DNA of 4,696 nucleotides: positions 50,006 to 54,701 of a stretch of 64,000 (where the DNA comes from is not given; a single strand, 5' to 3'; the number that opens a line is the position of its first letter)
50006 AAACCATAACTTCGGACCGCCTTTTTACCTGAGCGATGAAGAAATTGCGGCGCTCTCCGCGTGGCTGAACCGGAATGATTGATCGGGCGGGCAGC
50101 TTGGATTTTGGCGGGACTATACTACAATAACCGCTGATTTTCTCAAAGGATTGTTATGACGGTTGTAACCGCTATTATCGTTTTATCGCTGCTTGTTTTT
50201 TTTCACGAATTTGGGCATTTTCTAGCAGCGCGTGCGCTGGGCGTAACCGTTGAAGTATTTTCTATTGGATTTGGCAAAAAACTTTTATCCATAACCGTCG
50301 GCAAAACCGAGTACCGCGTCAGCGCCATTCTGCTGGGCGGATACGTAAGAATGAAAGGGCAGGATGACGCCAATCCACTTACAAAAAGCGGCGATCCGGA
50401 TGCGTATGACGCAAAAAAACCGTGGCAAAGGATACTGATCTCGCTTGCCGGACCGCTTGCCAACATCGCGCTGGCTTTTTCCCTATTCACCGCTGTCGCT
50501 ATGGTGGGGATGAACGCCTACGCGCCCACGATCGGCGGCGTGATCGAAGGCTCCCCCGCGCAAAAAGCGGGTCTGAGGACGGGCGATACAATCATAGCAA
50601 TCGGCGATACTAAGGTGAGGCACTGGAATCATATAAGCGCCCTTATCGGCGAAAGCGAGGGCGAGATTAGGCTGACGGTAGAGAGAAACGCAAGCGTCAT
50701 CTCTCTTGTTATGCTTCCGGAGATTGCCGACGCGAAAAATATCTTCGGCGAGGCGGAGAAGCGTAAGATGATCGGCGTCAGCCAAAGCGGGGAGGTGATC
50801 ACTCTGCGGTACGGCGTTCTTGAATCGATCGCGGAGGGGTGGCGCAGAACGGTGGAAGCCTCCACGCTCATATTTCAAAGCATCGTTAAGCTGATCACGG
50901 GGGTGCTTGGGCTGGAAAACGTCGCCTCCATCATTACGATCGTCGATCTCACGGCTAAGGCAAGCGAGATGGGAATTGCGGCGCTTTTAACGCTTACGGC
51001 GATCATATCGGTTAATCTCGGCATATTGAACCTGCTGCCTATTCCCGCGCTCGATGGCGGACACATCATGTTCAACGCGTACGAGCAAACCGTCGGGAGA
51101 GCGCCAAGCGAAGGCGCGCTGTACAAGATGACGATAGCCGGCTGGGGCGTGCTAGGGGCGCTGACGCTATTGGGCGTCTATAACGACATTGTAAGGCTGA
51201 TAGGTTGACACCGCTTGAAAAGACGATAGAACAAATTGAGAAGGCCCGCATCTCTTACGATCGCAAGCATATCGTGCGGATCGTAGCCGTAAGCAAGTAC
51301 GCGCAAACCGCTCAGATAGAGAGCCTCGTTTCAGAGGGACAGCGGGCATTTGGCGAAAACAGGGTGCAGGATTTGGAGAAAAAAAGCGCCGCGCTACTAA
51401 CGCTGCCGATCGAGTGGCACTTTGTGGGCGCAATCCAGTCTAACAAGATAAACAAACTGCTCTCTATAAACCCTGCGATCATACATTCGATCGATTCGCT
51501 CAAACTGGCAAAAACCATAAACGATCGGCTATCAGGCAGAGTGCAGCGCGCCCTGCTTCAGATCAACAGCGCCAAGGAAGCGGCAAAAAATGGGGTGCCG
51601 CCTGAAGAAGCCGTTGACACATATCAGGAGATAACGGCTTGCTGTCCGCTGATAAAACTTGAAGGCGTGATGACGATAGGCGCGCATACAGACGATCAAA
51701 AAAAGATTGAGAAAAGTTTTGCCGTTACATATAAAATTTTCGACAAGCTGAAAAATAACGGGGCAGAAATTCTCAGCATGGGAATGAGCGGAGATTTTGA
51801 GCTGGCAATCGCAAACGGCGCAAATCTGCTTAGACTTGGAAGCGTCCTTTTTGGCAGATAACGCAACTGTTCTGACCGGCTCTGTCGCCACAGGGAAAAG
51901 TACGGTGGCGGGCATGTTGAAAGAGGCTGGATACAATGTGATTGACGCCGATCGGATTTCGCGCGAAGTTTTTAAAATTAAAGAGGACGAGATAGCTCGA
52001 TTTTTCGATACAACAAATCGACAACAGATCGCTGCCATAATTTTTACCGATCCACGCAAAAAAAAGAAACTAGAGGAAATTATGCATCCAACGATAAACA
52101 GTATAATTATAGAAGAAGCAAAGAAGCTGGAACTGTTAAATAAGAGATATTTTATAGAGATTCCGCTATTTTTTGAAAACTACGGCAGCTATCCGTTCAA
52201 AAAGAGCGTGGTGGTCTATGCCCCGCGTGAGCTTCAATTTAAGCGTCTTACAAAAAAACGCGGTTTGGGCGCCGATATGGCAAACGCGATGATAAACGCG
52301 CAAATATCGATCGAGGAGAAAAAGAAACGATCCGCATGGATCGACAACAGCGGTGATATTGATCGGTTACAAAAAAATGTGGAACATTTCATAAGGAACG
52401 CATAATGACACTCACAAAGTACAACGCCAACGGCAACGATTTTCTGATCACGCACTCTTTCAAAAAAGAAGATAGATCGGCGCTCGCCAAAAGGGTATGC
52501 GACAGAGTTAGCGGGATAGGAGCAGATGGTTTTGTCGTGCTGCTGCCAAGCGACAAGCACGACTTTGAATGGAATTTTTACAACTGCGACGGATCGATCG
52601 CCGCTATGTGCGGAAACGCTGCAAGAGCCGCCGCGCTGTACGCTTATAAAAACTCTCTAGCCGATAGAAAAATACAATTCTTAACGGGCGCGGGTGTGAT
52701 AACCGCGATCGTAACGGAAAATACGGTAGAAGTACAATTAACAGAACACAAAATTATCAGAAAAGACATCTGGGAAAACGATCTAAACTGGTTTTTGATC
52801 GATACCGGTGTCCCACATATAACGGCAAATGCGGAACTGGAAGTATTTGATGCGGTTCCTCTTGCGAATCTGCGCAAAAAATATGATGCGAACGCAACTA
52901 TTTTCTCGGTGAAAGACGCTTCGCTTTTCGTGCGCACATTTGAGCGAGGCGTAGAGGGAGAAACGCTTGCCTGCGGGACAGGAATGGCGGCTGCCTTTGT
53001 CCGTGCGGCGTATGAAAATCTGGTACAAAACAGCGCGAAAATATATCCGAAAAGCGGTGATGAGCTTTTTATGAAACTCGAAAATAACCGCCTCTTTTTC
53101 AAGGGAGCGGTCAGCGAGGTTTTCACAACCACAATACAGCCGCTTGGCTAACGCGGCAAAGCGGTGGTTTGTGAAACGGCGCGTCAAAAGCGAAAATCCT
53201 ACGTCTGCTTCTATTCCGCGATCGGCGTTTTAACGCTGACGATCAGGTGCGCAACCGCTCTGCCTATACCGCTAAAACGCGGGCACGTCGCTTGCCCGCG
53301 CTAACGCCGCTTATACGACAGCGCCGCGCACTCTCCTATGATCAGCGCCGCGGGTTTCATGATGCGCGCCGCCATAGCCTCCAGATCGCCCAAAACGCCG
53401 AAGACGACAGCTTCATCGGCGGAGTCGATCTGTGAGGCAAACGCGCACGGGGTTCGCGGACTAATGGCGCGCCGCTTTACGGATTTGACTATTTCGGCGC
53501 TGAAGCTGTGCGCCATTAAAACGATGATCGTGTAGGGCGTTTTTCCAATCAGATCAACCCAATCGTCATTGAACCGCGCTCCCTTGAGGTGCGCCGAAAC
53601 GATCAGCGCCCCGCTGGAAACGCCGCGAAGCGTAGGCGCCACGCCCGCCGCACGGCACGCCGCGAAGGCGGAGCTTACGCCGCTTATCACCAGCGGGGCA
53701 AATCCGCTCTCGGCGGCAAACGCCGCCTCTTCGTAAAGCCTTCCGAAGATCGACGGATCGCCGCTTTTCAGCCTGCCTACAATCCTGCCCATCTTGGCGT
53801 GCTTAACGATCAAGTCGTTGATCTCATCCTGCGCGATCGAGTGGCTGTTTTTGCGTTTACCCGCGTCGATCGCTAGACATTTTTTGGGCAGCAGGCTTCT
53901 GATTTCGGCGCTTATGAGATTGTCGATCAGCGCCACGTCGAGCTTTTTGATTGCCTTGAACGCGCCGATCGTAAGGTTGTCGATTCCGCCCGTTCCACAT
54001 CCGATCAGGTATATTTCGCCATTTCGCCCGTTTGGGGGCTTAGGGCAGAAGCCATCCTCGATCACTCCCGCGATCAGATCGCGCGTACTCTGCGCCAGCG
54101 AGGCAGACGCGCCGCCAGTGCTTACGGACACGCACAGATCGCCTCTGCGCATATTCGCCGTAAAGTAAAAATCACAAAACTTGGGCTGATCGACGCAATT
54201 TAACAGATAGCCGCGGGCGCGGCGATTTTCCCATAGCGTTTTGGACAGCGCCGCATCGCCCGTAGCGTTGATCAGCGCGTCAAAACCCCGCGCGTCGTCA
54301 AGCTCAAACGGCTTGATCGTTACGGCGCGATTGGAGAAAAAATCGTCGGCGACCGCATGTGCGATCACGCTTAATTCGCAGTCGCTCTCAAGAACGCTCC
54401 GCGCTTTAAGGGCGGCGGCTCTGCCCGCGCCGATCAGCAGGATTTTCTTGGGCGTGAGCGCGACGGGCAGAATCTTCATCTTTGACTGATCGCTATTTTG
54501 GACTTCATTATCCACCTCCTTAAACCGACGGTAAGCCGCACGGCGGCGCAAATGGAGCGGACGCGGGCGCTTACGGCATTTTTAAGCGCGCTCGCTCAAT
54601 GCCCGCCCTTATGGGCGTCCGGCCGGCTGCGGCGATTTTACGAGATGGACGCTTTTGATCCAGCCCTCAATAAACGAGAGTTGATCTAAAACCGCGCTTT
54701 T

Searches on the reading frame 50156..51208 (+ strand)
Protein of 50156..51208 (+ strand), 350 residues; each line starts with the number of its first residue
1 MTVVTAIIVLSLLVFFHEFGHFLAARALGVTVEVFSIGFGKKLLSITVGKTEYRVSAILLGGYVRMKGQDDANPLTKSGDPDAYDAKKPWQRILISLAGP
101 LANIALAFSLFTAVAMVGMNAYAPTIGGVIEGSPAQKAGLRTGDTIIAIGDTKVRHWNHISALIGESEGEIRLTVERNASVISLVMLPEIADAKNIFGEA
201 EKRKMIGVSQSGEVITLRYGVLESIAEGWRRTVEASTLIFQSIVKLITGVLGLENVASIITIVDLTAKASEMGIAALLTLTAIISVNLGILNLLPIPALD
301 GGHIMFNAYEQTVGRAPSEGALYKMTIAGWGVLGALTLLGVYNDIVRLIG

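Call 38: search_protein_families(library=pfam, proteins=[window:50156-51208:+], max_evalue=0.000001)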
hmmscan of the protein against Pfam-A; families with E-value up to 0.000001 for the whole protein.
window:50156-51208:+ (350 aa): 3 families
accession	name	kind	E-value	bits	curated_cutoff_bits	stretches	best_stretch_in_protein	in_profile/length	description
PF02163.28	Peptidase_M50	-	1.2e-64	218.1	27.2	1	6-321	2-206/221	Peptidase family M50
PF17820.7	PDZ_6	-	2.9e-11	43.4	27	1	126-177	2-54/54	PDZ domain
PF00595.29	PDZ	-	3.8e-07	30.8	23.2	1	125-175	28-80/81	PDZ domain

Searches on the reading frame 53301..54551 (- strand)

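Call 38: search_protein_families(library=pfam, proteins=[window:53301-54551:-], max_evalue=0.000001)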
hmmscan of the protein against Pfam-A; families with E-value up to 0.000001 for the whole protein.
window:53301-54551:- (416 aa): 2 families
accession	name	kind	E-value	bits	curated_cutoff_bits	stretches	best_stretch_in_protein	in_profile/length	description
PF00590.25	TP_methylase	-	9.7e-32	111.1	27.8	1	180-390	2-211/212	Tetrapyrrole (Corrin/Porphyrin) Methylases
PF13241.12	NAD_binding_7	-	3.6e-20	72.9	22.1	1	30-132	3-104/104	Putative NAD(P)-binding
